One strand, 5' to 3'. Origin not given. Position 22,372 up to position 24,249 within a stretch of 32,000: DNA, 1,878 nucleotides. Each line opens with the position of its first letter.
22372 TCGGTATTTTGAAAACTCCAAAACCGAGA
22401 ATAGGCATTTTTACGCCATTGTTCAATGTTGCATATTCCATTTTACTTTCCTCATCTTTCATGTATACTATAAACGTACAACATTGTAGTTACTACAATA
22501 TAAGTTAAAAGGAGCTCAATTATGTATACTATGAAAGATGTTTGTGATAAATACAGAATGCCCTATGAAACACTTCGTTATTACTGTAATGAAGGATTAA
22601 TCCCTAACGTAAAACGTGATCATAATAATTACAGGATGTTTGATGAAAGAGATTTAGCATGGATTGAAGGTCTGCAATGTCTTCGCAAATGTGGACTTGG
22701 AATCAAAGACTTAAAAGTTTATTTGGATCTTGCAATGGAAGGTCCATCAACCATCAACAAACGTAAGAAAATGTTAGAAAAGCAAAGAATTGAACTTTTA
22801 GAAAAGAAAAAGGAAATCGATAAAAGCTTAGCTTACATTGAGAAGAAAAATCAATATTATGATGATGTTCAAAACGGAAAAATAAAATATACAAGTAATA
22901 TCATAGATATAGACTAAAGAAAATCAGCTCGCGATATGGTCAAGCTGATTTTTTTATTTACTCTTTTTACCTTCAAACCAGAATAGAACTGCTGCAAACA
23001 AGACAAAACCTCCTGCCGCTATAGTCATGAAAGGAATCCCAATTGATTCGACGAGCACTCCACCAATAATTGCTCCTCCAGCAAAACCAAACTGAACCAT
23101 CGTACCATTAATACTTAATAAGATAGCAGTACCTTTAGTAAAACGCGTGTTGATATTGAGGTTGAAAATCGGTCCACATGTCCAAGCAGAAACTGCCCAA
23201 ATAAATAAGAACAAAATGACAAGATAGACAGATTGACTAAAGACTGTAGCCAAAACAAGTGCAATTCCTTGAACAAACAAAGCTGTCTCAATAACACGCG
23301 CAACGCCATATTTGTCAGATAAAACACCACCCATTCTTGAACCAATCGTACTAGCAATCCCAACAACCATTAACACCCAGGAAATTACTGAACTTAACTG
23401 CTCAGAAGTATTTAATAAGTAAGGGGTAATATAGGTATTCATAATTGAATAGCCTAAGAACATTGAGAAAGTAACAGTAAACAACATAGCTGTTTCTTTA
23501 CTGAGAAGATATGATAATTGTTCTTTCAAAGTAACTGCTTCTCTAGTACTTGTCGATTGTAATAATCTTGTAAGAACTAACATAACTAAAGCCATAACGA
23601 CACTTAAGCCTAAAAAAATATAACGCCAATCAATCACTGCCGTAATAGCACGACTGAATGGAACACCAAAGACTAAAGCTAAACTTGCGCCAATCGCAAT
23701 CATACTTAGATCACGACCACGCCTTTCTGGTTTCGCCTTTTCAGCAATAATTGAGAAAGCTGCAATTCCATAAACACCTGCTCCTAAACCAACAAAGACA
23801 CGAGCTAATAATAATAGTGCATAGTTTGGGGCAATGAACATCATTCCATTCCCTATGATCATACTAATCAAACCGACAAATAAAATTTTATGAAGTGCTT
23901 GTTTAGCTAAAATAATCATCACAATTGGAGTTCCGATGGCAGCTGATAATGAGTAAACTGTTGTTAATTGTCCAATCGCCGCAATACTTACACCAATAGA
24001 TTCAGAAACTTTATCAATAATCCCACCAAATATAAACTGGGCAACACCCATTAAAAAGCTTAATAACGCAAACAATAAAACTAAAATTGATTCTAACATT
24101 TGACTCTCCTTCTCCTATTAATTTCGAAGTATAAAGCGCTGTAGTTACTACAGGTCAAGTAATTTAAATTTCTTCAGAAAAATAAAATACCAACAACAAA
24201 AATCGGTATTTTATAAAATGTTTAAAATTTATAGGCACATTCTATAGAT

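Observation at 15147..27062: Six MerR-architecture promoters plus a seventh dyad copy in 12 kb: a dense carbonyl/electrophile-detoxification regulon island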

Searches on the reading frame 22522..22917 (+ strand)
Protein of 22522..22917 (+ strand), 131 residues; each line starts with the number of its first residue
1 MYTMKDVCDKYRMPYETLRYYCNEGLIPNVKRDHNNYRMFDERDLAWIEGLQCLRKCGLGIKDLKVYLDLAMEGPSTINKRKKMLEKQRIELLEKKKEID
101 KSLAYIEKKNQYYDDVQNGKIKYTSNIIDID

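Call 7: search_protein_families(library=pfam, proteins=[window:22522-22917:+])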
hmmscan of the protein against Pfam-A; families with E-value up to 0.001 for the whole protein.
window:22522-22917:+ (131 aa): 3 families
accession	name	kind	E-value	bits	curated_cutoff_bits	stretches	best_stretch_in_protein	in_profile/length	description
PF13411.12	MerR_1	-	2.3e-14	53.7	21.6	1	2-69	1-67/69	MerR HTH family regulatory protein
PF00376.29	MerR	-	1.5e-08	34.7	28.2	1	3-40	1-38/38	MerR family regulatory protein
PF12728.13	HTH_17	-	1.8e-05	25.4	27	1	1-45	1-43/51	Helix-turn-helix domain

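Call 12: find_homologous_proteins(query=window:22522-22917:+)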
Query window:22522-22917:+ (131 aa): 629 proteins with E <= 0.001 among 653 candidates; the best 120 are listed.
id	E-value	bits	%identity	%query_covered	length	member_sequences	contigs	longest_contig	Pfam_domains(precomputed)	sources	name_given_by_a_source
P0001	5.2e-74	264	88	100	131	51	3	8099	PF00376.30,PF13411.13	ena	-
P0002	6.6e-72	258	88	100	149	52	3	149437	PF00376.30,PF13411.13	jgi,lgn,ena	-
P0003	6.3e-71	254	85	100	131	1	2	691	PF00376.30,PF13411.13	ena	-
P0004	7.7e-71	254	82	100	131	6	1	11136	PF00376.30,PF13411.13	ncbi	-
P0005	7.8e-71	254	85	100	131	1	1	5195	PF00376.30,PF13411.13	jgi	-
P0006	5.6e-70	251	82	100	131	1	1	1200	PF00376.30,PF13411.13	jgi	-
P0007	1.1e-69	250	84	100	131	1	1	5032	PF00376.30,PF13411.13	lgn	-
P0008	1.3e-68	247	84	98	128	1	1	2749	PF00376.30,PF13411.13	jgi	jgi:DNA-binding transcriptional MerR regulator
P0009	1.1e-58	215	73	100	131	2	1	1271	PF00376.30,PF13411.13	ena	-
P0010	4.1e-58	213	72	100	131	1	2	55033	PF00376.30,PF13411.13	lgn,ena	-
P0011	6.4e-58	212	70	100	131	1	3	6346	PF00376.30,PF13411.13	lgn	-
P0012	8.1e-58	212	72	98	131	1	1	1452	PF00376.30,PF13411.13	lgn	-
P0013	7.9e-56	206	72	97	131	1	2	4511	PF00376.30,PF13411.13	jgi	-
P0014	1.5e-55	205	72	97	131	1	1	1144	PF00376.30,PF13411.13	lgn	-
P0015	1.6e-55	205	70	100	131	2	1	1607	PF00376.30,PF13411.13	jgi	jgi:MerR family transcriptional regulator, aldehyde-responsive regulator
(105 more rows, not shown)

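Call 20: search_solved_structures(query=window:22522-22917:+, show_alignments=3, max_evalue=0.001)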
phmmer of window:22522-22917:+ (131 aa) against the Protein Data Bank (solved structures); distinct sequences matched with E-value up to 0.001: 9.
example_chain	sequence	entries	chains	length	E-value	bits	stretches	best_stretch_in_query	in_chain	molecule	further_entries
5d90_B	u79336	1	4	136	4.1e-18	68.9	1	2-116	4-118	MerR family regulator protein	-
5d8c_A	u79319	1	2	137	4.2e-18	68.9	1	2-116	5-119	MerR family regulator protein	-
5e01_A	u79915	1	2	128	4.6e-18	68.7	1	2-115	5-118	Uncharacterized HTH-type transcriptional regulator HI_0186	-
3gpv_A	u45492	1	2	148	1.7e-17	66.9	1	2-116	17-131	Transcriptional regulator, MerR family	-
3gp4_A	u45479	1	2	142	1e-15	61.2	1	4-114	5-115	Transcriptional regulator, MerR family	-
3qao_A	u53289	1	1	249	0.00011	25.5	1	5-124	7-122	MerR-like transcriptional regulator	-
4ua1_A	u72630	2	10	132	0.00011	25.5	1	4-70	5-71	Regulatory protein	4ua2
1jbg_A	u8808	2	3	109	0.00031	24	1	2-102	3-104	transcription activator of multidrug-efflux transporter genes mta | transcription activator MtaN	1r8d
5gpe_A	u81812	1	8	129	0.00052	23.3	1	15-68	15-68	Transcriptional regulator, MerR-family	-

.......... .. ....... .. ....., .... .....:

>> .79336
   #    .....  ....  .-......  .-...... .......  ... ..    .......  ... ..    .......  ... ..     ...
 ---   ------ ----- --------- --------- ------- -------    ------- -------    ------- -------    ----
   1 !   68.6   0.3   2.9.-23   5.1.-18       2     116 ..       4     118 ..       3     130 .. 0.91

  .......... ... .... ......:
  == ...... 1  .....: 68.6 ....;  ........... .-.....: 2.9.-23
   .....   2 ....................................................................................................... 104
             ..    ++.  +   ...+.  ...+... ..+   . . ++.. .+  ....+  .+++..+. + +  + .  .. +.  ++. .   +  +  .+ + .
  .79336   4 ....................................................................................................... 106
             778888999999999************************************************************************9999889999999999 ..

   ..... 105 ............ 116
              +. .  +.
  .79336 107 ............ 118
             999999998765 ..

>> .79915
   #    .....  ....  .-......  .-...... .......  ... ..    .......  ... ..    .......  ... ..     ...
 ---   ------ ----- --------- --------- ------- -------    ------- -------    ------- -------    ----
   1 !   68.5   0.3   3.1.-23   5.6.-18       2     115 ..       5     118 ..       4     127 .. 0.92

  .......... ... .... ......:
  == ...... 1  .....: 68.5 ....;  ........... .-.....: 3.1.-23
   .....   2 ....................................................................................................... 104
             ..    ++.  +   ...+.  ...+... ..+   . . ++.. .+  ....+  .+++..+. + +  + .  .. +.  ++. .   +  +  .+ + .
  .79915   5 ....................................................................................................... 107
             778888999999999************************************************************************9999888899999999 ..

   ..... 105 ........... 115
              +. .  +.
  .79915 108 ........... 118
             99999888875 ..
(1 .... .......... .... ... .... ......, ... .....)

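Call 21: search_protein_families(library=ncbifam, proteins=[window:22522-22917:+], max_evalue=0.00001)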
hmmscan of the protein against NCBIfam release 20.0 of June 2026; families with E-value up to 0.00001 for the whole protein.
window:22522-22917:+ (131 aa): 7 families
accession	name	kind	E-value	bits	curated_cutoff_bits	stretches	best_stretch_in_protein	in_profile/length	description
NF041849.1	trans_regNmlR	equivalog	1.8e-20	73.2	175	1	4-115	3-114/117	stress response transcriptional regulator NmlR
NF007069.0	PRK09514.1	equivalog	7.2e-09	35.7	143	1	1-98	1-99/141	Zn(2+)-responsive transcriptional regulator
TIGR02047.1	CadR-PbrR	equivalog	4.4e-08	33.2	151.45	1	12-58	11-54/127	Cd(II)/Pb(II)-responsive transcriptional regulator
TIGR02044.1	CueR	equivalog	1.2e-07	31.9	147.4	1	15-104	14-96/127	Cu(I)-responsive transcriptional regulator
TIGR02043.1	ZntR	equivalog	1.6e-07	31.5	167.95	1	1-100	1-101/131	Zn(2+)-responsive transcriptional regulator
TIGR02051.1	MerR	equivalog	1.9e-06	28.2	150.85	1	7-108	5-104/124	mercury resistance transcriptional regulator MerR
NF053782.1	ChlnTransRegdde3219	equivalog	6.4e-06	25.9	450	1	4-104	9-107/278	choline utilization transcriptional activator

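Call 25: find_encoding_contigs(protein=window:22522-22917:+, flank=10000, max_places=6)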
Protein window:22522-22917:+ (131 aa): no gene with exactly this product is on record in the collection.

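Call 26: find_encoding_contigs(protein=P0002, flank=10000, max_places=4)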
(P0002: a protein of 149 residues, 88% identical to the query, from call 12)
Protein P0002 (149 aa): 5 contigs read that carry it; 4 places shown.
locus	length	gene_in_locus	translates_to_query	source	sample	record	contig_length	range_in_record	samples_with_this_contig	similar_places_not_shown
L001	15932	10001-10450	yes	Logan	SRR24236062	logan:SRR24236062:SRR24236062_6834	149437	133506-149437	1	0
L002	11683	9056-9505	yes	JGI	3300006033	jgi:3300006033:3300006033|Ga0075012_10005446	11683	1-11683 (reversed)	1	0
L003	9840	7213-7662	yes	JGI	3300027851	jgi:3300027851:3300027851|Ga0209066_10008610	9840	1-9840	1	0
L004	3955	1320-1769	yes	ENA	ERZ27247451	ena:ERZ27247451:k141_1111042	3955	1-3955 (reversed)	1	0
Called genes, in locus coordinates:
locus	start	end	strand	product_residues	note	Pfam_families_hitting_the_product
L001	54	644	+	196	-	PF01135:PCMT, PF13847:Methyltransf_31 (weak), PF13649:Methyltransf_25 (faint)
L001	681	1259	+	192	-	PF22016:DUF6933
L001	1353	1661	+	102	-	-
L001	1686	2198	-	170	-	PF12844:HTH_19 (faint), PF13560:HTH_31 (weak), PF01381:HTH_3, PF13443:HTH_26 (weak), PF05656:DUF805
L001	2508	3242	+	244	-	-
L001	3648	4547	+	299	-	PF01545:Cation_efflux, PF16916:ZT_dimer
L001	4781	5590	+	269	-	PF12801:Fer4_5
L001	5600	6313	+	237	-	-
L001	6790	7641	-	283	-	PF00248:Aldo_ket_red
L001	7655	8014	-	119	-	PF14534:DUF4440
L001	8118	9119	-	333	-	PF00248:Aldo_ket_red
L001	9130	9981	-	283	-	PF00248:Aldo_ket_red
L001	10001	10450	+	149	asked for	PF00376:MerR (weak), PF13411:MerR_1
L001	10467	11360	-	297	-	PF20434:BD-FAE (weak), PF00326:Peptidase_S9 (faint)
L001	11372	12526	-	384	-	PF00083:Sugar_tr, PF07690:MFS_1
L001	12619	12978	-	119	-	PF14534:DUF4440 (weak)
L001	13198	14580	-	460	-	PF01554:MatE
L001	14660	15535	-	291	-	PF00126:HTH_1, PF03466:LysR_substrate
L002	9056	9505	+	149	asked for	PF00376:MerR (weak), PF13411:MerR_1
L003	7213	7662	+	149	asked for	PF00376:MerR (weak), PF13411:MerR_1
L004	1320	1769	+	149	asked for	PF00376:MerR (weak), PF13411:MerR_1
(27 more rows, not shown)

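Call 27: find_encoding_contigs(protein=P0004, flank=10000, max_places=3)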
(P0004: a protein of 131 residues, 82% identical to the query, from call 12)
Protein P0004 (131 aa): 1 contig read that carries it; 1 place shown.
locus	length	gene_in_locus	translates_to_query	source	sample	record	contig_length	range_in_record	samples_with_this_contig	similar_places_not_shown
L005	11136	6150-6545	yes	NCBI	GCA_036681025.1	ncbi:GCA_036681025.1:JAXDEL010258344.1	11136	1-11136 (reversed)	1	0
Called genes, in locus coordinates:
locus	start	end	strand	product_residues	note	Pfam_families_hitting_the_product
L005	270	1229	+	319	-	PF13310:Virulence_RhuM, PF02661:Fic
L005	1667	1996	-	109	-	PF01638:HxlR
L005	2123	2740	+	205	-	-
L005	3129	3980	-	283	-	PF00248:Aldo_ket_red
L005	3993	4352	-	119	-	PF14534:DUF4440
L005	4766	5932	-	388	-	PF13936:HTH_38 (faint)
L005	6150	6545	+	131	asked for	PF00376:MerR, PF13411:MerR_1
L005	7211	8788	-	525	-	-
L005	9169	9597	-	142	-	-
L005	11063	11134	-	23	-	?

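Call 31: find_related_loci(query=A1, collection=genome_contigs, flank=10000)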
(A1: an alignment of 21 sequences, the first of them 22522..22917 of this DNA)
Query A1 (131 aa) in genome_contigs; peptide patterns used: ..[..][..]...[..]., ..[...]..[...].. (x = any residue, [..] = any of these).
435 stretches matched a pattern; 431 encode a relative of the query (tblastn E <= 1e-3); the best 80 are kept; 80 distinct loci.
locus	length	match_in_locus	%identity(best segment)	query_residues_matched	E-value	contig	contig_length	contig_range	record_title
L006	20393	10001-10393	87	1-131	3e-77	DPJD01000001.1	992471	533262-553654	MAG TPA_asm: Erysipelotrichaceae bacterium isolate UBA8511 contig_40271, whole genome shotgun sequence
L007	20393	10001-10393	85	1-131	1e-75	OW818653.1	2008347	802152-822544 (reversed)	metagenome genome assembly, chromosome: 1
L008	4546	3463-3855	86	1-131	9e-76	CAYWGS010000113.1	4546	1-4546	MAG TPA_asm: uncultured Erysipelotrichaceae bacterium isolate binchicken_co263_333 genome assembly, contig: NODE_23107_l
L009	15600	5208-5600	66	1-131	1e-56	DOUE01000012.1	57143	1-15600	MAG TPA_asm: Erysipelotrichaceae bacterium isolate UBA12416 contig_1397, whole genome shotgun sequence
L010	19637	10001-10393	63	1-131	8e-56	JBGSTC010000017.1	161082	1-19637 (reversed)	MAG: Erysipelotrichaceae bacterium isolate JTS-AC397 k141_751486, whole genome shotgun sequence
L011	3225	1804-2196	61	1-131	2e-55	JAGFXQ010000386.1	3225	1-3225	MAG: Bacillota bacterium isolate CTSoil_066 scaffold_76973, whole genome shotgun sequence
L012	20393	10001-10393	60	1-131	3e-54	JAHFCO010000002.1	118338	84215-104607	MAG: Bacillota bacterium isolate nzgw223 NODE_87_length_118339_cov_4.307381, whole genome shotgun sequence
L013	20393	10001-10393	63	1-131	2e-54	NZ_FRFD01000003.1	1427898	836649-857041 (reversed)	Anaerocolumna xylanovorans DSM 12503, whole genome shotgun sequence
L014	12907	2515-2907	64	1-131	2e-54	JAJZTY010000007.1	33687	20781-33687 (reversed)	MAG: Bacillota bacterium isolate SKS3.bin96 NODE_1837_length_33687_cov_5.722944, whole genome shotgun sequence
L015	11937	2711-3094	63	1-128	4e-53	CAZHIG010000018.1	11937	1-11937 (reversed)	MAG TPA_asm: uncultured Erysipelotrichaceae bacterium isolate SRP294416_co1_650 genome assembly, contig: NODE_11695_leng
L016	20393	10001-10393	60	1-131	4e-51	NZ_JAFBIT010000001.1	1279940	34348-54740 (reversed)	Anaeromassilibacillus senegalensis strain An867 An867_NODE_1_length_1279940_cov_24.454751_pilon, whole genome shotgun se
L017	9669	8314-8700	59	1-129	3e-51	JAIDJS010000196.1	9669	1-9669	MAG: Eubacterium sp. isolate SC0335_comb_11 SC0335_comb_11_contig_196, whole genome shotgun sequence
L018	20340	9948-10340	59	1-131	7e-51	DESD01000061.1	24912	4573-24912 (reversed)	MAG TPA_asm: Ruminococcaceae bacterium UBA3323 UBA3323_contig_12329, whole genome shotgun sequence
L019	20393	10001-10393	58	1-131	1e-50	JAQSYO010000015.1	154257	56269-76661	MAG: Herbinix sp. isolate L_E1_T20_B_bin.19 scaffold_350, whole genome shotgun sequence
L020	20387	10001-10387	59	1-129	2e-50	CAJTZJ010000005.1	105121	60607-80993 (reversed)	MAG TPA_asm: uncultured Eubacterium sp. isolate MGBC121343 genome assembly, contig: MGBC121343.5, whole genome shotgun s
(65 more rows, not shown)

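Call 56: search_protein_families(library=pfam, alignment_id=A3, max_evalue=0.00001)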
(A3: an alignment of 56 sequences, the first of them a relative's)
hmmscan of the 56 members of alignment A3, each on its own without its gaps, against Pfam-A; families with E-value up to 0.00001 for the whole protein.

A. member 1, L006:12126-13025:+ (300 aa): 2 families
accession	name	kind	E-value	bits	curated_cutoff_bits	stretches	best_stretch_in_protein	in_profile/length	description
PF20434.5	BD-FAE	-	6.7e-07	29.5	26.8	1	159-203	67-111/215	BD-FAE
PF00326.27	Peptidase_S9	-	1.1e-06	28.8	22.6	0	222-298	132-208/213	Prolyl oligopeptidase family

B. families by the number of members that match (of 56 scanned): 22 families
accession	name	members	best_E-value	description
PF00248.27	Aldo_ket_red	34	9.9e-75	Aldo/keto reductase family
PF03358.20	FMN_red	9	3.3e-31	NADPH-dependent FMN reductase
PF02525.22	Flavodoxin_2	8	2.2e-07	Flavodoxin-like fold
PF14534.12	DUF4440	3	2.3e-12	Domain of unknown function (DUF4440)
PF12682.12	Flavodoxin_4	2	8.3e-30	Flavodoxin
PF00465.25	Fe-ADH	1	8.1e-41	Iron-containing alcohol dehydrogenase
PF07690.21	MFS_1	1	9.9e-39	Major Facilitator Superfamily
PF00300.27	His_Phos_1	1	7.8e-38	Histidine phosphatase superfamily (branch 1)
PF01613.24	Flavin_Reduct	1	1e-16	Flavin reductase like domain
PF01738.24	DLH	1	3.9e-10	Dienelactone hydrolase family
PF02129.25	Peptidase_S15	1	1.4e-09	X-Pro dipeptidyl-peptidase (S15 family)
PF00083.30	Sugar_tr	1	3.7e-09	Sugar (and other) transporter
PF00037.32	Fer4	1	1.6e-08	4Fe-4S binding domain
PF13685.12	Fe-ADH_2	1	2.1e-08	Iron-containing alcohol dehydrogenase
PF13484.11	Fer4_16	1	2.7e-08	4Fe-4S double cluster binding domain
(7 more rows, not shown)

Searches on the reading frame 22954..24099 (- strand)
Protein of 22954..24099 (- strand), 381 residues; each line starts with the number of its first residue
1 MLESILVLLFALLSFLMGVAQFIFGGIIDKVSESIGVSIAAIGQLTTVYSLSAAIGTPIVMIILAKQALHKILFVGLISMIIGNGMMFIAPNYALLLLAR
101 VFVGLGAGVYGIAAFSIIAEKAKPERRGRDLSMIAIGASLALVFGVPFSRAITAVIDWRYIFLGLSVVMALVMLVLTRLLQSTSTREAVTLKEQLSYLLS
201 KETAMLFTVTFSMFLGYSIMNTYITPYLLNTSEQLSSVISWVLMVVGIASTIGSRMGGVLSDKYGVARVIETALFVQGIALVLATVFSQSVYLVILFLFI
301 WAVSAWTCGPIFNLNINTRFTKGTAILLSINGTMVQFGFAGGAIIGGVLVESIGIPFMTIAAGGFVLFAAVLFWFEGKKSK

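Call 7: search_protein_families(library=pfam, proteins=[window:22954-24099:-])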
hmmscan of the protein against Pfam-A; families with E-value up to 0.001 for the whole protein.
window:22954-24099:- (381 aa): 3 families
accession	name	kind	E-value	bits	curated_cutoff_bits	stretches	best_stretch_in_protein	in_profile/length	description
PF07690.21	MFS_1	-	2.5e-45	155.4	33.4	2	11-320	2-323/347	Major Facilitator Superfamily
PF00083.30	Sugar_tr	-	3.7e-09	36.4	22.3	1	41-180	47-191/452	Sugar (and other) transporter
PF06779.20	MFS_4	-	1.2e-05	25.3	26.3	1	17-296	5-285/364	Uncharacterised MFS-type transporter YbfB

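Call 21: search_protein_families(library=ncbifam, proteins=[window:22954-24099:-], max_evalue=0.00001)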
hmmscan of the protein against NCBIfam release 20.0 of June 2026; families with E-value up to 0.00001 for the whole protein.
window:22954-24099:- (381 aa): 21 families
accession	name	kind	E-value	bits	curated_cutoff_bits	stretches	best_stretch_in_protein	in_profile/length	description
NF002921.0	PRK03545.1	equivalog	1.6e-36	126.1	401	1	6-376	14-383/396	sugar transporter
NF007498.0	PRK10091.1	equivalog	1.6e-35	122.8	499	1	7-373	5-374/390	MFS transporter AraJ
NF033135.1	cmx_cmrA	equivalog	1e-30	107.1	400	1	5-371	3-370/374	Cmx/CmrA family chloramphenicol efflux MFS transporter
NF038077.1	MFS_export_MxcK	equivalog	3.3e-20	72.4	525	1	3-305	9-315/405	myxochelin export MFS transporter MxcK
TIGR00880.1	2_A_01_02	superfamily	1.4e-19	70.6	131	1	46-183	4-141/141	multidrug resistance protein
NF012199.0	cml_V_MFS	exception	8e-18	64.5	830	1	7-360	5-358/412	chloramphenicol efflux MFS transporter CmlV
NF000510.1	efflux_Cmx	exception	3.5e-15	56.1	800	1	8-304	6-307/391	chloramphenicol efflux MFS transporter Cmx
TIGR00711.1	efflux_EmrB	subfamily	6.9e-15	54.7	230.2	1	12-205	9-201/485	DHA2 family efflux MFS transporter permease subunit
NF007578.0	PRK10213.1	equivalog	1.4e-12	47.5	584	1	20-372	35-386/396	purine ribonucleoside efflux pump NepI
NF000060.1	MFS_efflux_LmrB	exception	1.8e-08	33.7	800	1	31-175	43-189/479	lincomycin efflux MFS transporter Lmr(B)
NF012175.1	tet_MFS_L_K_45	equivalog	9.1e-08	31.3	650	1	8-218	3-215/444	Tet(L)/Tet(K)/Tet(45) family tetracycline efflux MFS transporter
TIGR00890.1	2A0111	subfamily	1.2e-07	31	374.85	1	6-370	4-375/377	oxalate/formate antiport family MFS transporter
TIGR00895.1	2A0115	subfamily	2.2e-07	30.1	418.55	1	6-180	18-192/398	aromatic acid/H+ symport family MFS transporter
NF000031.1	MFS_efflux_LmrA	exception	6.4e-07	28.4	850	1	10-195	36-224/484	lincomycin efflux MFS transporter Lmr(A)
TIGR00891.1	2A0112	subfamily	1.4e-06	27.7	552.9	0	27-188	34-196/405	sialate:H+ symport family MFS transporter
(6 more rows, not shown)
